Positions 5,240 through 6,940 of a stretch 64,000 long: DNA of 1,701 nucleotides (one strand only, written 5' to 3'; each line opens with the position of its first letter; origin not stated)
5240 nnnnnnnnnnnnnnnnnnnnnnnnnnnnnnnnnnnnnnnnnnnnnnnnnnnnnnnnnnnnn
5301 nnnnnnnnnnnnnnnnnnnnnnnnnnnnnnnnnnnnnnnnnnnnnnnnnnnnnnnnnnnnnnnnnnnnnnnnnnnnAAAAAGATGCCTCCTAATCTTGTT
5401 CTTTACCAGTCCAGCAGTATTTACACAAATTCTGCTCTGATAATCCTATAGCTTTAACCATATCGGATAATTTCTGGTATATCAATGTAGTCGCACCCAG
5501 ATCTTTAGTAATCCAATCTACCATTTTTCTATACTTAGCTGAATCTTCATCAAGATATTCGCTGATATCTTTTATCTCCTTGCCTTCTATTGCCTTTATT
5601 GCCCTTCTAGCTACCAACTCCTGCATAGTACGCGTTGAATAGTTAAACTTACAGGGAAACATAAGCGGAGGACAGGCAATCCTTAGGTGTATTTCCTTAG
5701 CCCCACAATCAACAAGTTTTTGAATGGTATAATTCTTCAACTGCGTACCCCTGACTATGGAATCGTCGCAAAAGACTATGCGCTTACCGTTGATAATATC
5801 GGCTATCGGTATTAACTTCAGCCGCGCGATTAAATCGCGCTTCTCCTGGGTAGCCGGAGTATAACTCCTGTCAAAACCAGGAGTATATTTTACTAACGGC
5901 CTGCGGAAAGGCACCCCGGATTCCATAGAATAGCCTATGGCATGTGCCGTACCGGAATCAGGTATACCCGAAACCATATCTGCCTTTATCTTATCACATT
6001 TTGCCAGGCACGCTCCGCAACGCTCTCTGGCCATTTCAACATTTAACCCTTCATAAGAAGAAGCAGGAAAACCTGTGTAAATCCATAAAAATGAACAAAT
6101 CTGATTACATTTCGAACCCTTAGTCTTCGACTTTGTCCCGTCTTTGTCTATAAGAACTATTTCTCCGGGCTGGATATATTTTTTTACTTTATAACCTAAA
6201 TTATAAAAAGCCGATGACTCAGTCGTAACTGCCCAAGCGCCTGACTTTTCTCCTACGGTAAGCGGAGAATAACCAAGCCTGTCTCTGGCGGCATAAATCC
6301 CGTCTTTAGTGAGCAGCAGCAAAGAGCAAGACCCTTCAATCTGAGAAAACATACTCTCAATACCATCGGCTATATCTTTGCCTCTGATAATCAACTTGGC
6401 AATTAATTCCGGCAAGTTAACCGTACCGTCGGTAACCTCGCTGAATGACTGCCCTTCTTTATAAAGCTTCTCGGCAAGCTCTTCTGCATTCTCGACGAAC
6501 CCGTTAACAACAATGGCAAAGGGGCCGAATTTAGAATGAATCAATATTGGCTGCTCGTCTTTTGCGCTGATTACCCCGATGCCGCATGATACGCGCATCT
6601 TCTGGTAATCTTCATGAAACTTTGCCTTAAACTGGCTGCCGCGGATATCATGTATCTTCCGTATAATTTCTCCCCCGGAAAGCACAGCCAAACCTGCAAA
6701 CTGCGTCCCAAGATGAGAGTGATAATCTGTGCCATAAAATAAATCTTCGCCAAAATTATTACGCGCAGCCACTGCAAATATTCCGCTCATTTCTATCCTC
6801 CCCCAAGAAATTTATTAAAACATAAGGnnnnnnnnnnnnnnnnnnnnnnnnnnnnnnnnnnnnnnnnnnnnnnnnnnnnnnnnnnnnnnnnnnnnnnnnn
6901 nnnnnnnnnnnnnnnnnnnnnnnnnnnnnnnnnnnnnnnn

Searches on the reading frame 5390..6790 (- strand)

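Call 8: search_protein_families(library=pfam, proteins=[window:5390-6790:-])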
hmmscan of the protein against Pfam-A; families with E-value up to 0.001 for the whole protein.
window:5390-6790:- (466 aa): 2 families
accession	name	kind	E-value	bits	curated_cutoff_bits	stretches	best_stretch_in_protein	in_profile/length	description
PF13537.11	GATase_7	-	8.5e-16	58.5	25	1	73-195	7-121/123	Glutamine amidotransferase domain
PF13522.11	GATase_6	-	1.8e-06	28.5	27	1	78-188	28-127/130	Glutamine amidotransferase domain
